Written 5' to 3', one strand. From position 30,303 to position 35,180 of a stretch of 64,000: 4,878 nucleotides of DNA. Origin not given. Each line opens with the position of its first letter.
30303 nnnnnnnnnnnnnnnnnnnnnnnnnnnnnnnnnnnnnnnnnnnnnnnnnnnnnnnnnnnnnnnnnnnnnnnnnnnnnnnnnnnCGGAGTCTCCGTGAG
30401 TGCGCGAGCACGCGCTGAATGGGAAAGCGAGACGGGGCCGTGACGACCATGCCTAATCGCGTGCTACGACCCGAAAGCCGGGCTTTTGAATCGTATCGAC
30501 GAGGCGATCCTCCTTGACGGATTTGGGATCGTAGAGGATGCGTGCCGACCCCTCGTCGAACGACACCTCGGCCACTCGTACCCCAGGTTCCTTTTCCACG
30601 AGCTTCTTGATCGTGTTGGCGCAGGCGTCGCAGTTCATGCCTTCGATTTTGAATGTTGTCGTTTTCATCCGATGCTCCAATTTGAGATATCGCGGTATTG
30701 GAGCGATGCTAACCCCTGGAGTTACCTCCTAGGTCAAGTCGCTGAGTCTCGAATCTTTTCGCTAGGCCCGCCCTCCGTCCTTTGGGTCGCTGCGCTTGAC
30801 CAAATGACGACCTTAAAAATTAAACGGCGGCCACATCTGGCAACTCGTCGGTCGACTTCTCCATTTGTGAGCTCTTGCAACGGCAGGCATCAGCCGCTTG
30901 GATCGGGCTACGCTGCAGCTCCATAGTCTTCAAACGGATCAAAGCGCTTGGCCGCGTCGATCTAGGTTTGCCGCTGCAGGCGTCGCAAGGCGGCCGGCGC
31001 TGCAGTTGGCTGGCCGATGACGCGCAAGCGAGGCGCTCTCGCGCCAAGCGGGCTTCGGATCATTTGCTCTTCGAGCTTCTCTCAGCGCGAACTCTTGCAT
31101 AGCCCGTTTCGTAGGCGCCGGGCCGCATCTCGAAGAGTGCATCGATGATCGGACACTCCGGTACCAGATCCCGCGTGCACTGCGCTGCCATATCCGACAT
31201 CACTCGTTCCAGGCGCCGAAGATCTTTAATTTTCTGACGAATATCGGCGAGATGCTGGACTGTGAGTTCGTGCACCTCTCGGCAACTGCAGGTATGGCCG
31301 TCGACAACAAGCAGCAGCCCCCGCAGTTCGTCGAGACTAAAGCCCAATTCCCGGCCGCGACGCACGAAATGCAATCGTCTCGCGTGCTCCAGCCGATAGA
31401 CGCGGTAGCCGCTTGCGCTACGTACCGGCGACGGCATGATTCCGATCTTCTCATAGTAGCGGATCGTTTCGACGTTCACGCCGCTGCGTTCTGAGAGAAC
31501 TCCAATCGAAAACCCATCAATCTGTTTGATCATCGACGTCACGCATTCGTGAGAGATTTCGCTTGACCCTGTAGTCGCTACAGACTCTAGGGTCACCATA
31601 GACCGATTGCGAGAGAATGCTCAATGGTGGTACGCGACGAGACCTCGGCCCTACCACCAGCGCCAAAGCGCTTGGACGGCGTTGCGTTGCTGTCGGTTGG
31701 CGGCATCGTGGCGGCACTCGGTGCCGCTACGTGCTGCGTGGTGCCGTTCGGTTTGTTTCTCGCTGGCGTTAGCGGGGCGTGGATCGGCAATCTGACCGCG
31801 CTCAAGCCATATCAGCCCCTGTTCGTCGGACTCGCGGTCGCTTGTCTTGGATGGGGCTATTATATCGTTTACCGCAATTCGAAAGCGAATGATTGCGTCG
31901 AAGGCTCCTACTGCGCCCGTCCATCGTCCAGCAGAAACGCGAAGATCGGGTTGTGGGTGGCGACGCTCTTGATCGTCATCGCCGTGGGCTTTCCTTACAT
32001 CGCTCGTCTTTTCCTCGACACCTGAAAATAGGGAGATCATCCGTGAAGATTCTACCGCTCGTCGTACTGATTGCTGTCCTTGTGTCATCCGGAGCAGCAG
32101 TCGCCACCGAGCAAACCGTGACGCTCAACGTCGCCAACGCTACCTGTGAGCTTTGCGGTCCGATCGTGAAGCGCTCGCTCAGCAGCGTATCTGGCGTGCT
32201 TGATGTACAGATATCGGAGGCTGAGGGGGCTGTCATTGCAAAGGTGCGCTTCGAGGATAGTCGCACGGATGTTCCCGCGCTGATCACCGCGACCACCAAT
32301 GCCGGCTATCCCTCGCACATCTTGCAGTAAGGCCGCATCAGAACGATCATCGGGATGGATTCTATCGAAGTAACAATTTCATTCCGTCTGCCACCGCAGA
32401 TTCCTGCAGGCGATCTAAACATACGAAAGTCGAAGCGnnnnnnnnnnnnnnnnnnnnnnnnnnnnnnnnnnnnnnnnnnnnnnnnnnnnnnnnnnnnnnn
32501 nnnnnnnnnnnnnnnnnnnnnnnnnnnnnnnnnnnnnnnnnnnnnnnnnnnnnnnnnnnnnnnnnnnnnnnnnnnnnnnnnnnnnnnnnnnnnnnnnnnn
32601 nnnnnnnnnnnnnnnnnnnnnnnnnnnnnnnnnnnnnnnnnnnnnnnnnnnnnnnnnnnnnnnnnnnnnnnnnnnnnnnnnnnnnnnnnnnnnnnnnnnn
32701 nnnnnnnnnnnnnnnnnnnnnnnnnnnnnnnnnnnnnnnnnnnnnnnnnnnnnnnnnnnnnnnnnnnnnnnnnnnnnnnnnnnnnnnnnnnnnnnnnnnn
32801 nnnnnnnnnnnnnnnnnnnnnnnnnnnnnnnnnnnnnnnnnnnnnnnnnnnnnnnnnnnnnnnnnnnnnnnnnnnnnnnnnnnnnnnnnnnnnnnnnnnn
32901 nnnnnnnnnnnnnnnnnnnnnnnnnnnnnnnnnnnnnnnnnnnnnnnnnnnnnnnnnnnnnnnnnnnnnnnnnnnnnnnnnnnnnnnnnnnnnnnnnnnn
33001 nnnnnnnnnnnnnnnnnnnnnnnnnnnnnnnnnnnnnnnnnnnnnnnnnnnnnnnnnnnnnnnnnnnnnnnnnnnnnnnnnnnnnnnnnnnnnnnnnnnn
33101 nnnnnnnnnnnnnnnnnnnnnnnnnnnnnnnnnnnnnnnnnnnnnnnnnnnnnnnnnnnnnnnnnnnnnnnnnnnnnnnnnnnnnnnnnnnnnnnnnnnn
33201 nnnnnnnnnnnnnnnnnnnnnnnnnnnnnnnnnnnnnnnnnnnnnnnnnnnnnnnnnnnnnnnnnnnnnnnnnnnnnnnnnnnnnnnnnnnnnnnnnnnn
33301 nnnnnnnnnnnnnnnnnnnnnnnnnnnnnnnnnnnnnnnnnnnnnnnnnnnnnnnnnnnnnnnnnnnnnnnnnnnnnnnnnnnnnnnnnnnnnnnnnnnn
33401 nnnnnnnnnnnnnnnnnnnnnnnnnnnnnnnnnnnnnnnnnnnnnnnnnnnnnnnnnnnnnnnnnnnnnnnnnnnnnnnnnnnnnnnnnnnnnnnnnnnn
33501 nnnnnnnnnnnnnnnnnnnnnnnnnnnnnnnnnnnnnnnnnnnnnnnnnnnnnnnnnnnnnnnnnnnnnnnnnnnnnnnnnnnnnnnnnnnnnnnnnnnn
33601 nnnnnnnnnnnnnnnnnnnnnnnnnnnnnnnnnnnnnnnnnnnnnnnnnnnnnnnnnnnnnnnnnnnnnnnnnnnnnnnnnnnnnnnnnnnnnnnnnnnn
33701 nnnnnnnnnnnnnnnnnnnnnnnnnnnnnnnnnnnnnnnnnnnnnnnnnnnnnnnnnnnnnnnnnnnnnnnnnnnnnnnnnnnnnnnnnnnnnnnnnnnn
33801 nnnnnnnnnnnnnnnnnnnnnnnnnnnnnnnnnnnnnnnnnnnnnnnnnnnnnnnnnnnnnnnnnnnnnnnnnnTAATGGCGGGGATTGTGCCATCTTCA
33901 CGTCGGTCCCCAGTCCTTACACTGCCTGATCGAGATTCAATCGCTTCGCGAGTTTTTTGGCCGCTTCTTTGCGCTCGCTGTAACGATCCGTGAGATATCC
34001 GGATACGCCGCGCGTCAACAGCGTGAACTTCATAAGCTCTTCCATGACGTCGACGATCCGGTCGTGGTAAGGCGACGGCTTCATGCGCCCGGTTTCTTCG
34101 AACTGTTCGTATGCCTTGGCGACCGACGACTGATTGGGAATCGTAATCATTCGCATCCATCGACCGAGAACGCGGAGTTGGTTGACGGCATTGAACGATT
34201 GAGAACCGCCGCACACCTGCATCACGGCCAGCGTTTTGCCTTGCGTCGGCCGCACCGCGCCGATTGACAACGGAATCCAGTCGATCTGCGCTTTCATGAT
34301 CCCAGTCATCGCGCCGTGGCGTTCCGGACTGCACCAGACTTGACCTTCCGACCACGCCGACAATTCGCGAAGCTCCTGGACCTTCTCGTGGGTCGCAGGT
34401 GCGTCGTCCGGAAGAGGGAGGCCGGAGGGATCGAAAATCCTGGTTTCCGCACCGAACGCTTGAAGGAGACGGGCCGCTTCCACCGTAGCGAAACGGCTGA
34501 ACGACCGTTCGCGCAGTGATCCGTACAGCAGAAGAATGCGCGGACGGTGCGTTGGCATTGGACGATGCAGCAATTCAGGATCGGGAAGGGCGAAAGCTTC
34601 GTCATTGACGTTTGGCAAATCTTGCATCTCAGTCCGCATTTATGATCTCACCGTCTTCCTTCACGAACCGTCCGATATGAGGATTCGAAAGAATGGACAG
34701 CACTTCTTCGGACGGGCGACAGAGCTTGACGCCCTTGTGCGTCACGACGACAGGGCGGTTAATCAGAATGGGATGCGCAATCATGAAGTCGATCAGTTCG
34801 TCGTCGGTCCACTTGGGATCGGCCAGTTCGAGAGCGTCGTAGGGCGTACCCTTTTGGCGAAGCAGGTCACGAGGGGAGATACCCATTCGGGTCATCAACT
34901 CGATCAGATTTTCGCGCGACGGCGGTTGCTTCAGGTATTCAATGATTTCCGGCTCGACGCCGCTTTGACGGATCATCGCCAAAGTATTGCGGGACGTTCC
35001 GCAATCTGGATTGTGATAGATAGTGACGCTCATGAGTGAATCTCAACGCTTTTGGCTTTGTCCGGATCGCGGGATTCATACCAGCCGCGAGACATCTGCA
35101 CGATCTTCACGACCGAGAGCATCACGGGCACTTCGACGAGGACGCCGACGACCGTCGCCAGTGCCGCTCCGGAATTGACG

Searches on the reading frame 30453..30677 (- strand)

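Call 32: search_protein_families(library=ncbifam, proteins=[window:30453-30677:-], max_evalue=0.001)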
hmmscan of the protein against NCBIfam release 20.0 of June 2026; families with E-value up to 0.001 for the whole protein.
window:30453-30677:- (74 aa): 13 families
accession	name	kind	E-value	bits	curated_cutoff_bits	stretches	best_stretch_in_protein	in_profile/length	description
NF041115.1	UxxU_metal_bind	equivalog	1.6e-18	66.6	95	1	5-69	4-68/74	metal-binding (seleno)protein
NF033556.1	MerTP_fusion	equivalog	8.8e-15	54.8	180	1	2-70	117-185/186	mercuric transport protein MerTP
NF033795.1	chaper_CopZ_Bs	exception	9.7e-14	51.3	91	1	7-70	2-65/66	copper chaperone CopZ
NF033794.2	chaper_CopZ_Eh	exception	1.7e-12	47.2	95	1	7-69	2-64/68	copper chaperone CopZ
NF010311.1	PRK13748.1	subfamily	5.8e-11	41.9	600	1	8-72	2-65/560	mercury(II) reductase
NF047957.1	CopZ_AFE_1862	equivalog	8.6e-10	38.9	85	1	8-70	2-61/62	CopZ family metallochaperone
TIGR02052.1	MerP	equivalog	3.6e-09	37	92.55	1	5-67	23-85/92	mercury resistance system periplasmic binding protein MerP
TIGR00003.1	TIGR00003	subfamily_domain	1.5e-08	34.7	62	1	7-70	2-65/66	copper ion binding protein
NF045683.1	MerT_CopZ_Se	exception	2.6e-08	33.6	375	1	3-69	160-226/235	MerT/CopZ fusion-like heavy metal transport selenoprotein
NF033781.1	chaper_CopP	exception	2.5e-07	30.7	112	1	7-64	2-58/65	copper-binding metallochaperone CopP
NF008262.1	PRK11033.1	equivalog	4.5e-06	25.4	1005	1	5-72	41-106/731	zinc/cadmium/mercury/lead-transporting ATPase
NF007952.0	PRK10671.1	equivalog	2e-05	22.9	1316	1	5-69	3-62/838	copper-exporting P-type ATPase CopA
NF033775.1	P_type_ZntA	exception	0.00018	20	1240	1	6-70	49-111/732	Zn(II)/Cd(II)/Pb(II) translocating P-type ATPase ZntA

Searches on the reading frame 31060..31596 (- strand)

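Call 31: search_protein_families(library=ncbifam, proteins=[window:31060-31596:-], max_evalue=0.001)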
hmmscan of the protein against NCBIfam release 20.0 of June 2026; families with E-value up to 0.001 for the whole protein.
window:31060-31596:- (178 aa): 15 families
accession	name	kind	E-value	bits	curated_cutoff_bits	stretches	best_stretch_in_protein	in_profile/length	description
TIGR02051.1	MerR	equivalog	6.9e-39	132.9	150.85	1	31-154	2-124/124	mercury resistance transcriptional regulator MerR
TIGR02047.1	CadR-PbrR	equivalog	1.7e-31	108.9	151.45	1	30-153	2-126/127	Cd(II)/Pb(II)-responsive transcriptional regulator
TIGR02044.1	CueR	equivalog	1.9e-31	108.8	147.4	1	31-154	3-126/127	Cu(I)-responsive transcriptional regulator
NF007069.0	PRK09514.1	equivalog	1e-28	100.1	143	1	29-155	2-131/141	Zn(2+)-responsive transcriptional regulator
TIGR02043.1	ZntR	equivalog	7.9e-27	94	167.95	1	29-154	2-130/131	Zn(2+)-responsive transcriptional regulator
NF010315.0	PRK13752.1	subfamily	1.9e-25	89.6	261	1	24-155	3-133/144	mercury resistance transcriptional regulator MerR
NF007590.0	PRK10227.1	equivalog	1.7e-19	70.2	244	1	34-154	6-126/135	Cu(I)-responsive transcriptional regulator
NF041849.1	trans_regNmlR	equivalog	1.5e-12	47.6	175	1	32-127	4-99/117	stress response transcriptional regulator NmlR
TIGR01950.1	SoxR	equivalog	2.9e-11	43.3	116.9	1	30-135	3-108/142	redox-sensitive transcriptional activator SoxR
TIGR02054.1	MerD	equivalog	2.9e-08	34.2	103.65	1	28-131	3-104/120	mercuric resistance transcriptional repressor MerD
NF053782.1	ChlnTransRegdde3219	equivalog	1.3e-07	31.5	450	1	26-129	4-105/278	choline utilization transcriptional activator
NF050798.1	TF_FtsR_Actino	equivalog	5.6e-06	26.6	150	1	40-99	17-76/223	transcriptional regulator FtsR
NF047375.1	HeatShock_HspR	equivalog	7.6e-06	25.8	105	1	29-98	4-73/92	heat shock protein transcriptional repressor HspR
NF053740.1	TransRegTnrAGPos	equivalog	2.4e-05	24.4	140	1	29-92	13-75/108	hypothetical protein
NF033783.1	coreg_MerD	equivalog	0.00034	21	170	1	29-118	4-93/121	mercury resistance co-regulator MerD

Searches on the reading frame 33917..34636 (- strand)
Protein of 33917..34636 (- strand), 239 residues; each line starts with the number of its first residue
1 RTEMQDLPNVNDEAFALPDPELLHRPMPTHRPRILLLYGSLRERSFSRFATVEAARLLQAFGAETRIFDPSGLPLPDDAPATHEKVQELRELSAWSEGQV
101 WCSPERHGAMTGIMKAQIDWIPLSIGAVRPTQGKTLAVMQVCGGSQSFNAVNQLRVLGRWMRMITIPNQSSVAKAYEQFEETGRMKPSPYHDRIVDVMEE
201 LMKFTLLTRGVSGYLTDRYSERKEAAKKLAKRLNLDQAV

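Call 32: search_protein_families(library=ncbifam, proteins=[window:33917-34636:-], max_evalue=0.001)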
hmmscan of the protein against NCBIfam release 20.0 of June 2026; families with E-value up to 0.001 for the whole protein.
window:33917-34636:- (239 aa): 1 family
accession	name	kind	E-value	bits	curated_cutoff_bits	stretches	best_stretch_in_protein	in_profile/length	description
TIGR02690.1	resist_ArsH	equivalog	4.5e-122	405.2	292.25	1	7-224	1-219/219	arsenical resistance protein ArsH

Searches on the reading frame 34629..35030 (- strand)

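Call 32: search_protein_families(library=ncbifam, proteins=[window:34629-35030:-], max_evalue=0.001)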
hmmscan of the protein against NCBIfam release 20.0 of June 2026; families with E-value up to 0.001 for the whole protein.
window:34629-35030:- (133 aa): 5 families
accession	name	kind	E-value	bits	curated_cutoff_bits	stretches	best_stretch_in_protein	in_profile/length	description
NF007456.1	PRK10026.1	exception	3.7e-55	186.1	242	1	2-130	4-132/141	glutaredoxin-dependent arsenate reductase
TIGR00014.1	arsC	equivalog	1.9e-42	144.4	106.05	1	2-114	1-114/114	arsenate reductase (glutaredoxin)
TIGR01617.1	arsC_related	subfamily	6.4e-15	55.4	75.05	1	3-100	2-101/117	Spx/MgsR family RNA polymerase-binding regulatory protein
NF002459.0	PRK01655.1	subfamily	3.7e-05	23.7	123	1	2-115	2-115/132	transcriptional regulator Spx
TIGR01616.1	nitro_assoc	hypoth_equivalog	0.00015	21.8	109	1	2-104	3-102/126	nitrogenase-associated protein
